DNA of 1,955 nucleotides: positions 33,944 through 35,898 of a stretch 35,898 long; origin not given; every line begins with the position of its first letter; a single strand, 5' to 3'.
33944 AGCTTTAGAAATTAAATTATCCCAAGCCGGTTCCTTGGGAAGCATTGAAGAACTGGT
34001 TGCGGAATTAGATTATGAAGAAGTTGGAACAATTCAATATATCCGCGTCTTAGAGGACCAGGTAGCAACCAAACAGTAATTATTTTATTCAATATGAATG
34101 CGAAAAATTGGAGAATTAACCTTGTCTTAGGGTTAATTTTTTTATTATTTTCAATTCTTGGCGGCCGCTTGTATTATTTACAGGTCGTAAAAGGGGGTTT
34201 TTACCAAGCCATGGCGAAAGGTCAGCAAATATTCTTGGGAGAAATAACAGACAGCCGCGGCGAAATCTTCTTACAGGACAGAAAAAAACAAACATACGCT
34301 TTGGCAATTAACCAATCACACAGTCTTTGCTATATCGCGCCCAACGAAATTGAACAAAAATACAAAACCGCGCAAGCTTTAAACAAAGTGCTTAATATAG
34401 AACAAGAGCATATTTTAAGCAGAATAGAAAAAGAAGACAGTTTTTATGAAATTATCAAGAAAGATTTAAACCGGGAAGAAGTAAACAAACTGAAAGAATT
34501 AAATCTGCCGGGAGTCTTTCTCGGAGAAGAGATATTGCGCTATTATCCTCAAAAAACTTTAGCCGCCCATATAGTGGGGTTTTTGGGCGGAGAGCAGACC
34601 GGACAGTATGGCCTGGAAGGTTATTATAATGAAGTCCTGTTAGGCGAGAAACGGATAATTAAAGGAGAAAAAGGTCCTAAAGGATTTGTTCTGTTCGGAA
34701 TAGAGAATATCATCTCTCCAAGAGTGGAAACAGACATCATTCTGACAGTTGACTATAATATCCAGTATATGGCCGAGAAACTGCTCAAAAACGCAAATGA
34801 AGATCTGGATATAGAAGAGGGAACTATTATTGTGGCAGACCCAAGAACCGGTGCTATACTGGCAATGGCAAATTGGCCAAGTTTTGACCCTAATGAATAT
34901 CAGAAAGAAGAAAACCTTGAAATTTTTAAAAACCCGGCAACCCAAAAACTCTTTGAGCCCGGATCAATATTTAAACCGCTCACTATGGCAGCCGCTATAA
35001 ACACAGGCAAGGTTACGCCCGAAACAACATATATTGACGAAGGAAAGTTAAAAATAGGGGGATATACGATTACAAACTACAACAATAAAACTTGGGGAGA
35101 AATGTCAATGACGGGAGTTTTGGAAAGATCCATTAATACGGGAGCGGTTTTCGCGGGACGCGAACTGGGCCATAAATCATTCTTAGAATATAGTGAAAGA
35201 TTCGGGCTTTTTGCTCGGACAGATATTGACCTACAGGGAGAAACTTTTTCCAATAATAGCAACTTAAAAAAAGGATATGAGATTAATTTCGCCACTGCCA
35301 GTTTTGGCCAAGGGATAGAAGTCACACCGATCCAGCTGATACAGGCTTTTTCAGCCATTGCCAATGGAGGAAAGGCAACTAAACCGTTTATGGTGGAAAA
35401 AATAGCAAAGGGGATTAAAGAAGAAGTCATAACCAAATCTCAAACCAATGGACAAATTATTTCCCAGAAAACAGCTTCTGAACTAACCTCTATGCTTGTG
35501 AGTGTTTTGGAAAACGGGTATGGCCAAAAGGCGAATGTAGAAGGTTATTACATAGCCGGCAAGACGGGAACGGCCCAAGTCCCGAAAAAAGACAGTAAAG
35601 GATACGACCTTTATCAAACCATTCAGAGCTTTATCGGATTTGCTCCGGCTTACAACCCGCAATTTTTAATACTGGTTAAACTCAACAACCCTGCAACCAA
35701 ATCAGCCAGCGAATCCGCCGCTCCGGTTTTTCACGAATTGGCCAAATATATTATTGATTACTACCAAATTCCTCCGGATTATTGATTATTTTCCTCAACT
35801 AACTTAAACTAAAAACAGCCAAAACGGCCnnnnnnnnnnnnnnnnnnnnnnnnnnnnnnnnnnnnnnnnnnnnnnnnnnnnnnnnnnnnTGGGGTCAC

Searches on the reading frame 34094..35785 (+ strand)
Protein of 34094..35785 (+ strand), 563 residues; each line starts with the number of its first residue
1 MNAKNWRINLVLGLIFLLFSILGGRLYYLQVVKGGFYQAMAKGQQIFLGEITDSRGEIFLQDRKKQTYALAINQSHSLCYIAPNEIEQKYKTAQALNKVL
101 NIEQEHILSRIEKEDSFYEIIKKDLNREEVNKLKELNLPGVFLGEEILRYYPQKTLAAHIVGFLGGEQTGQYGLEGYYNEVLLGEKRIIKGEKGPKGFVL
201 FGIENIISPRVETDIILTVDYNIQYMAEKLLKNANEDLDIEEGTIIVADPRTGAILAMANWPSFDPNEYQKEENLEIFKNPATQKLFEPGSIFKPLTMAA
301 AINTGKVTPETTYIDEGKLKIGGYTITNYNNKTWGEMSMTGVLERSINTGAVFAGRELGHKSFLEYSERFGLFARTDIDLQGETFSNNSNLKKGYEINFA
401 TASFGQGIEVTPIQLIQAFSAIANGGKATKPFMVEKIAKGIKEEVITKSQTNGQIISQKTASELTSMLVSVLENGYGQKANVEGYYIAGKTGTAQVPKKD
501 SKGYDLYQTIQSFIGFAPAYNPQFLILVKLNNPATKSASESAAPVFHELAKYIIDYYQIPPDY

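Call 10: search_protein_families(library=pfam, proteins=[window:34094-35785:+], max_evalue=0.001)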
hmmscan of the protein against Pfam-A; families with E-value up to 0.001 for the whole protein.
window:34094-35785:+ (563 aa): 3 families
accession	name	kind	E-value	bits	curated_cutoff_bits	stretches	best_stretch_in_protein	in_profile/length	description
PF00905.27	Transpeptidase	-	1.7e-76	257.8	22.1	1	243-550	1-298/299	Penicillin binding protein transpeptidase domain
PF03717.20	PBP_dimer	-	6e-12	46.8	24.4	1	54-197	5-173/180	Penicillin-binding Protein dimerisation domain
PF21922.1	PBP_dimer_2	-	0.00017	22.2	27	1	148-186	24-61/83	Penicillin binding protein A dimerisation domain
